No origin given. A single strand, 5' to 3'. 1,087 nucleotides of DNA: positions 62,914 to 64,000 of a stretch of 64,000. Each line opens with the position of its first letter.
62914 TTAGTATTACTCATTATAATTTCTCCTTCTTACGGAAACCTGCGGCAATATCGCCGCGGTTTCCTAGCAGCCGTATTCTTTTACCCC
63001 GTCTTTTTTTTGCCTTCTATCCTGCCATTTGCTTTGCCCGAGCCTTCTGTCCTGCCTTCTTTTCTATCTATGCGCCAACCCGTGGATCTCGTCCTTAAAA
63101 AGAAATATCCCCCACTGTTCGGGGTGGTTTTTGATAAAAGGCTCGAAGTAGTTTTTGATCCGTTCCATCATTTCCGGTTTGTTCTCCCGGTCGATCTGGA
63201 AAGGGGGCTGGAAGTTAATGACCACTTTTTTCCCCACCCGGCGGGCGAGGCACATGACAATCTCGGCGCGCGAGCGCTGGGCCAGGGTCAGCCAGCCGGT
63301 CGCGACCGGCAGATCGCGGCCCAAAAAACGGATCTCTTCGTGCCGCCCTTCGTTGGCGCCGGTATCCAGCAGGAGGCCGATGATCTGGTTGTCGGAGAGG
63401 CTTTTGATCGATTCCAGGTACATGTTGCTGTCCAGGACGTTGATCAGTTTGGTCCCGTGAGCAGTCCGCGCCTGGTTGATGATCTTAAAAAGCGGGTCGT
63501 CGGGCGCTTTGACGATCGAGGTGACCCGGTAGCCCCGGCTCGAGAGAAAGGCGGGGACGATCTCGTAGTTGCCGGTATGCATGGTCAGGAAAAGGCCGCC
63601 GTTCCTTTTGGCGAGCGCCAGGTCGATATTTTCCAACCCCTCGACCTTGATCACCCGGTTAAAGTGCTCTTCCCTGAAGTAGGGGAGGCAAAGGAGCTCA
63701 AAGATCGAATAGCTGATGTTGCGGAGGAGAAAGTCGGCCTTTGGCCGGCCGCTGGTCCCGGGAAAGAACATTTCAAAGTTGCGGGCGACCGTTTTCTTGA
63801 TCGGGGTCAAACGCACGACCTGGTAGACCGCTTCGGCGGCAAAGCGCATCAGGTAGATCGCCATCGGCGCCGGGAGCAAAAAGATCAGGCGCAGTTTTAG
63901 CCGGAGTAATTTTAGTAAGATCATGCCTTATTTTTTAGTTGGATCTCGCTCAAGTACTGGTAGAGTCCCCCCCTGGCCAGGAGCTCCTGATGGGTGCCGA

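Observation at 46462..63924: Envelope glycosylation super-cluster: four tandem ArnT/PMT-like GT-C paralogs with an ArnC-like donor synthase, three GT9 heptosyltransferase-like genes, an LpxB-like gene, an LpxL-like gene and a partial MsbA-like gene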

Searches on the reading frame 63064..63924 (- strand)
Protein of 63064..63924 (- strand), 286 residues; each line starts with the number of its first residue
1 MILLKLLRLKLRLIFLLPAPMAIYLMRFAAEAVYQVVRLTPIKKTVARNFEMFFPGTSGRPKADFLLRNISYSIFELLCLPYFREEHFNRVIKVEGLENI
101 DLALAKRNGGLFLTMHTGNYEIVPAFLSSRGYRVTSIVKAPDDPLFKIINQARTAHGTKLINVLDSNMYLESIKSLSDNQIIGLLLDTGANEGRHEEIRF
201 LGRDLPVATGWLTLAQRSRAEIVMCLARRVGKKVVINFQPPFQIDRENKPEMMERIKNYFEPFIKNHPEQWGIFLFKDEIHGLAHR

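Call 4: search_protein_families(library=pfam, proteins=[window:63064-63924:-], max_evalue=0.01)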
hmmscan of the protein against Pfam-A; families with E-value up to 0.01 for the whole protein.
window:63064-63924:- (286 aa): 1 family
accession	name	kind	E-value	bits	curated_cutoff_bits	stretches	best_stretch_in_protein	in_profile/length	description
PF03279.18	Lip_A_acyltrans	-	1.2e-26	94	22.3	1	11-274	23-289/295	Bacterial lipid A biosynthesis acyltransferase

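Call 6: search_protein_families(library=ncbifam, proteins=[window:63064-63924:-], max_evalue=0.01)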
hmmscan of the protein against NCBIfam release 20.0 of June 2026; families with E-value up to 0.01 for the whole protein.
window:63064-63924:- (286 aa): 12 families
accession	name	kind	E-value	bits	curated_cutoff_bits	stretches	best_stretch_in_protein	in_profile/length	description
NF006270.0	PRK08419.1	equivalog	4.9e-19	68.7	248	1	3-272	6-282/298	lipid A biosynthesis lauroyl acyltransferase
NF006487.0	PRK08905.1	equivalog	4.1e-15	55.6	281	1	68-271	61-266/290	lysophospholipid acyltransferase family protein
TIGR02207.1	lipid_A_htrB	subfamily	2.2e-13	50.3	297.8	1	11-271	22-284/303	LpxL/LpxP family Kdo(2)-lipid IV(A) lauroyl/palmitoleoyl acyltransferase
NF005919.0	PRK07920.1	equivalog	1.3e-12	47.4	209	1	12-272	20-287/311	phosphatidylinositol mannoside acyltransferase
NF004191.0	PRK05646.1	equivalog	1.7e-12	47.1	491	1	12-271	26-288/310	lipid A biosynthesis lauroyl acyltransferase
NF005120.0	PRK06553.1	equivalog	1.8e-11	44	273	1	29-271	46-299/308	lipid A biosynthesis lauroyl acyltransferase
NF005340.0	PRK06860.1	subfamily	2.1e-09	37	398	1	11-271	28-290/309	lipid A biosynthesis lauroyl acyltransferase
NF006507.0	PRK08943.1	subfamily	8.5e-09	34.9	337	1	25-272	48-298/322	lipid A biosynthesis (KDO)2-(lauroyl)-lipid IVA acyltransferase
NF006438.0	PRK08734.1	equivalog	1.4e-08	34.1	363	1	24-234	24-238/305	lauroyl acyltransferase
TIGR02208.1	lipid_A_msbB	equivalog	2.2e-06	27.2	336.05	1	35-274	45-290/305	lauroyl-Kdo(2)-lipid IV(A) myristoyltransferase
NF004190.0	PRK05645.1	equivalog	0.00017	20.8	377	1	67-239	70-246/295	lysophospholipid acyltransferase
NF006432.0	PRK08706.1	equivalog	0.0016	17.7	384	1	30-271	27-271/289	lipid A biosynthesis lauroyl acyltransferase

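Call 26: find_encoding_contigs(protein=window:63064-63924:-, flank=10000, max_places=3)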
Protein window:63064-63924:- (286 aa): 23 contigs read that carry it; 3 places shown.
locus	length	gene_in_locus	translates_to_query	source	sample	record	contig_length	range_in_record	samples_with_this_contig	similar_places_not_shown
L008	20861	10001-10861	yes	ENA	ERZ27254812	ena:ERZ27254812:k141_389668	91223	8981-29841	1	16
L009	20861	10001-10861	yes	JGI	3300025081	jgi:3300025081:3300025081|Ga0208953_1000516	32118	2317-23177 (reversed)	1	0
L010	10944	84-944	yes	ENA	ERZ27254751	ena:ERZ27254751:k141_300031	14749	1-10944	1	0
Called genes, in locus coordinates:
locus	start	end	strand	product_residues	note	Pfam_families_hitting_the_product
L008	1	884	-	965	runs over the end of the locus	PF03734:YkuD (faint)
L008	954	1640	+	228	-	-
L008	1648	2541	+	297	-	PF01040:UbiA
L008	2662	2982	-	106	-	PF02635:DsrE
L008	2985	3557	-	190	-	PF13649:Methyltransf_25, PF08241:Methyltransf_11, PF08242:Methyltransf_12, PF13489:Methyltransf_23 (weak), PF13847:Methyltransf_31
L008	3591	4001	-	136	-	PF12840:HTH_20, PF01022:HTH_5, PF12802:MarR_2 (weak)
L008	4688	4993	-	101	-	-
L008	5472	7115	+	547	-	-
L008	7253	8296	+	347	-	PF02684:LpxB (faint)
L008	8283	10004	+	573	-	PF00664:ABC_membrane, PF02463:SMC_N (faint), PF00005:ABC_tran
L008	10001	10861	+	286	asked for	PF03279:Lip_A_acyltrans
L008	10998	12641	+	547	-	PF02366:PMT, PF13231:PMT_2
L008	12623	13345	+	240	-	PF00535:Glycos_transf_2, PF13641:Glyco_tranf_2_3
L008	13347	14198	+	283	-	PF00535:Glycos_transf_2, PF13641:Glyco_tranf_2_3, PF13632:Glyco_trans_2_3 (faint)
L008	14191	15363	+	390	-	-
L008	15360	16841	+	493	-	PF09852:DUF2079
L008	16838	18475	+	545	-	PF01075:Glyco_transf_9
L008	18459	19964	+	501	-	PF01075:Glyco_transf_9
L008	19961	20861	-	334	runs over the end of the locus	PF01075:Glyco_transf_9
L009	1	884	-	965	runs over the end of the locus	PF03734:YkuD (faint)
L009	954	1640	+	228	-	-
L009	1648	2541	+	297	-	PF01040:UbiA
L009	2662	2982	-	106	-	PF02635:DsrE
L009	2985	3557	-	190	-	PF13649:Methyltransf_25, PF08241:Methyltransf_11, PF08242:Methyltransf_12, PF13489:Methyltransf_23 (weak), PF13847:Methyltransf_31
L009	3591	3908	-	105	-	PF01022:HTH_5, PF12802:MarR_2 (weak), PF12840:HTH_20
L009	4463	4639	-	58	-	-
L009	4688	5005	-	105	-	-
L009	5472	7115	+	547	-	-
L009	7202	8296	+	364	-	PF02684:LpxB (faint)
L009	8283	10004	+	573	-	PF00664:ABC_membrane, PF02463:SMC_N (faint), PF00005:ABC_tran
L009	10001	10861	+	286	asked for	PF03279:Lip_A_acyltrans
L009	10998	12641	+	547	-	PF02366:PMT, PF13231:PMT_2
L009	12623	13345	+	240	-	PF00535:Glycos_transf_2, PF13641:Glyco_tranf_2_3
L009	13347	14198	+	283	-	PF00535:Glycos_transf_2, PF13641:Glyco_tranf_2_3, PF13632:Glyco_trans_2_3 (faint)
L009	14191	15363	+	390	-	-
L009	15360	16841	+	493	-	PF09852:DUF2079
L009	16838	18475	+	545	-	PF01075:Glyco_transf_9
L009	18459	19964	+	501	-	PF01075:Glyco_transf_9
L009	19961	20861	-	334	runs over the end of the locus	PF01075:Glyco_transf_9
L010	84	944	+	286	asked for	PF03279:Lip_A_acyltrans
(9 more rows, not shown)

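Call 27: list_cluster_members(proteins=[window:63064-63924:-, window:61284-62927:-, window:60580-61302:-, window:57084-58565:-, window:49140-50765:-, window:41243-42004:+])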
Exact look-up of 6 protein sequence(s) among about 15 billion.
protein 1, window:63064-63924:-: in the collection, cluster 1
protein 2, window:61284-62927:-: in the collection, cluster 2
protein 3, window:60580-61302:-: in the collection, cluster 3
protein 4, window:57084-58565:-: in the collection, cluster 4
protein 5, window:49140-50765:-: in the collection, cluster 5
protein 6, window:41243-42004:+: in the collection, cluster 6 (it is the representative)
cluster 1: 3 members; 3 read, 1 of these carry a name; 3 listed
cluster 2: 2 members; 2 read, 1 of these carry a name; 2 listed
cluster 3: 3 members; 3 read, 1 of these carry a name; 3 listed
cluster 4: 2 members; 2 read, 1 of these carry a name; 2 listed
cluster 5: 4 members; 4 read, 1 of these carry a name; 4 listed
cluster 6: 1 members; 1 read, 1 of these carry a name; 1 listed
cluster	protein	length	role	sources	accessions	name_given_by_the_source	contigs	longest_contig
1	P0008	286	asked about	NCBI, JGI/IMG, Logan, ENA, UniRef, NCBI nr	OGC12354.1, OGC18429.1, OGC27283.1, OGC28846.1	hypothetical protein A3K48_07875 [candidate division WOR-1 bacterium RIFOXYA12_FULL_52_29] | Lipid A biosynthesis acyltransferase n=1 Tax=candidate division WOR-1 bacterium ... | MAG: hypothetical protein A3K44_07875 [candidate division WOR-1 bacterium ...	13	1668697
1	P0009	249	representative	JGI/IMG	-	-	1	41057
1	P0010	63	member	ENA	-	-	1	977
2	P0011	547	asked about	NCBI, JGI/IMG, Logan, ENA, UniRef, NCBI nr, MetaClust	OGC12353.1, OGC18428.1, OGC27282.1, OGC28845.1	hypothetical protein A3K48_07870 [candidate division WOR-1 bacterium RIFOXYA12_FULL_52_29] | Glycosyltransferase RgtA/B/C/D-like domain-containing protein n=1 Tax=candidate division ... | MAG: hypothetical protein A3K44_07870 [candidate division WOR-1 bacterium ...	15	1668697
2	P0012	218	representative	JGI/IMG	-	-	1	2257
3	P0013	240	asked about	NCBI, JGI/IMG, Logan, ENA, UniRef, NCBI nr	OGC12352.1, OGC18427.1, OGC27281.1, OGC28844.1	hypothetical protein A3K48_07865 [candidate division WOR-1 bacterium RIFOXYA12_FULL_52_29] | Glycosyltransferase 2-like domain-containing protein n=1 Tax=candidate division WOR-1 ... | MAG: hypothetical protein A3K44_07865 [candidate division WOR-1 bacterium ...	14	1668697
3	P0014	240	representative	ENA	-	-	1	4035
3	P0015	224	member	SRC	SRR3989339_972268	-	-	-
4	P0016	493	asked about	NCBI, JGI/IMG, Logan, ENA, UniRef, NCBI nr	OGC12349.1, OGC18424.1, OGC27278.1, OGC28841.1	hypothetical protein A3K48_07850 [candidate division WOR-1 bacterium RIFOXYA12_FULL_52_29] | DUF2079 domain-containing protein n=1 Tax=candidate division WOR-1 bacterium ... | MAG: hypothetical protein A3K44_07850 [candidate division WOR-1 bacterium ...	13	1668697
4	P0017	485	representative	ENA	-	-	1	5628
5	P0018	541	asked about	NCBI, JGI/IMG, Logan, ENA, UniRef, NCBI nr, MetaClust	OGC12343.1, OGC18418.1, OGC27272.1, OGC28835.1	hypothetical protein A3K48_07820 [candidate division WOR-1 bacterium RIFOXYA12_FULL_52_29] | Glycosyltransferase RgtA/B/C/D-like domain-containing protein n=1 Tax=candidate division ... | MAG: hypothetical protein A3K44_07820 [candidate division WOR-1 bacterium ...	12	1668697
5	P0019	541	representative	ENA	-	-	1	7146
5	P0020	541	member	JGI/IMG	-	-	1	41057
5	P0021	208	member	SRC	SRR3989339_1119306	-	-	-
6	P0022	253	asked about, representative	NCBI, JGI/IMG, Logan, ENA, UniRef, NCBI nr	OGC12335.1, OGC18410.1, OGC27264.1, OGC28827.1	thiazole synthase [candidate division WOR-1 bacterium RIFOXYA12_FULL_52_29] | Thiazole synthase n=1 Tax=candidate division WOR-1 bacterium RIFOXYC12_FULL_54_18 ... | MAG: thiazole synthase [candidate division WOR-1 bacterium RIFOXYA2_FULL_51_19]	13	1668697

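Call 48: search_protein_families(library=pfam, proteins=[L008:5472-7115:+, L008:7253-8296:+, L008:954-1640:+], max_evalue=0.1)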
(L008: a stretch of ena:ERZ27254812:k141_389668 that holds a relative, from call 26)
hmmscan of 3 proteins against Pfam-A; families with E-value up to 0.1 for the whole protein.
L008:5472-7115:+ (547 aa): 0 families

L008:7253-8296:+ (347 aa): 2 families
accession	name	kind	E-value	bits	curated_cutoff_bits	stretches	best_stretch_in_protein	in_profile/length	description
PF02684.21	LpxB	-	1.7e-05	24.3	22.6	1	148-241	183-289/374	Lipid-A-disaccharide synthetase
PF00391.29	PEP-utilizers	-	0.015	15.3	23.1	1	68-96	24-52/72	PEP-utilising enzyme, mobile domain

L008:954-1640:+ (228 aa): 0 families

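Call 81: search_protein_families(library=ncbifam, proteins=[L009:7202-8296:+, L008:8283-10004:+, L008:5472-7115:+], max_evalue=0.01)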
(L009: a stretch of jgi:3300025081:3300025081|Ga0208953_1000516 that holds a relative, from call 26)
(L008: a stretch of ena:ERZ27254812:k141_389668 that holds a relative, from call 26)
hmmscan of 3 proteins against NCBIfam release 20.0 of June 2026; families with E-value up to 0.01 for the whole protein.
L009:7202-8296:+ (364 aa): 2 families
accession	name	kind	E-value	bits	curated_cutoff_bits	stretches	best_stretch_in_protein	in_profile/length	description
TIGR00215.1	lpxB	equivalog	1.2e-07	31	190.25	1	164-341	189-357/382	lipid-A-disaccharide synthase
TIGR03492.1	TIGR03492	hypoth_equivalog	2.2e-05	23.3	219.2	0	121-205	159-242/396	lipid-A-disaccharide synthase-related protein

L008:8283-10004:+ (573 aa): 188 families (the best 25 are shown)
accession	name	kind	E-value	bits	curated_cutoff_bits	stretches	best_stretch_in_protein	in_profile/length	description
TIGR02203.1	MsbA_lipidA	equivalog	6.1e-163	543.4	602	1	4-570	2-571/572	lipid A export permease/ATP-binding protein MsbA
TIGR02204.1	MsbA_rel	hypoth_equivalog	1.5e-151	506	780.4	1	6-569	8-576/576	ABC transporter, permease/ATP-binding protein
NF052233.1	CphA_assoc_ABC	equivalog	2.8e-137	459.1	880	1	6-571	174-746/766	cyanophycin metabolism-associated ABC transporter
TIGR00958.1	3a01208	subfamily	7.1e-136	454.3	874.6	1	5-564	150-710/711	antigen peptide transporter 2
NF008381.0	PRK11176.1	equivalog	6.1e-131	437.6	867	1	4-570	13-581/582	lipid A ABC transporter ATP-binding protein/permease MsbA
NF045513.1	HepA_fam_ABC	equivalog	1.2e-130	436.8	725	1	62-564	102-606/610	heterocyst formation ABC transporter subunit HepA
NF010178.0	PRK13657.1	equivalog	1.5e-121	406.7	733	1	4-566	7-568/588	glucan ABC transporter ATP-binding protein/ permease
TIGR01846.1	type_I_sec_HlyB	subfamily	9e-117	391.1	725.55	1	33-568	155-692/694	type I secretion system permease/ATPase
TIGR03375.1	type_I_sec_LssB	subfamily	3.5e-97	326.4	693.1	1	13-556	149-690/696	type I secretion system permease/ATPase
NF008055.0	PRK10789.1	equivalog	2.9e-96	323.2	845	1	38-567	38-570/590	SmdA family multidrug ABC transporter permease/ATP-binding protein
TIGR01193.1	bacteriocin_ABC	subfamily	6.8e-95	319.1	523.85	1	14-564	157-705/708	peptide cleavage/export ABC transporter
TIGR03796.1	NHLM_micro_ABC1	equivalog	2.5e-93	313.6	853.3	1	32-564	169-708/710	NHLP family bacteriocin export ABC transporter peptidase/permease/ATPase subunit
TIGR02857.1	CydD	equivalog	9.4e-93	311.9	435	1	18-540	5-529/529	thiol reductant ABC exporter subunit CydD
TIGR01192.1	chvA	subfamily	4.4e-92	309.6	585.4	1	6-564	9-566/585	glucan export ABC transporter ATP-binding protein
NF008364.0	PRK11160.1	equivalog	2.2e-90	303.9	630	1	46-565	54-572/575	heme ABC transporter ATP-binding protein/permease CydC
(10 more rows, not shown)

L008:5472-7115:+ (547 aa): 0 families
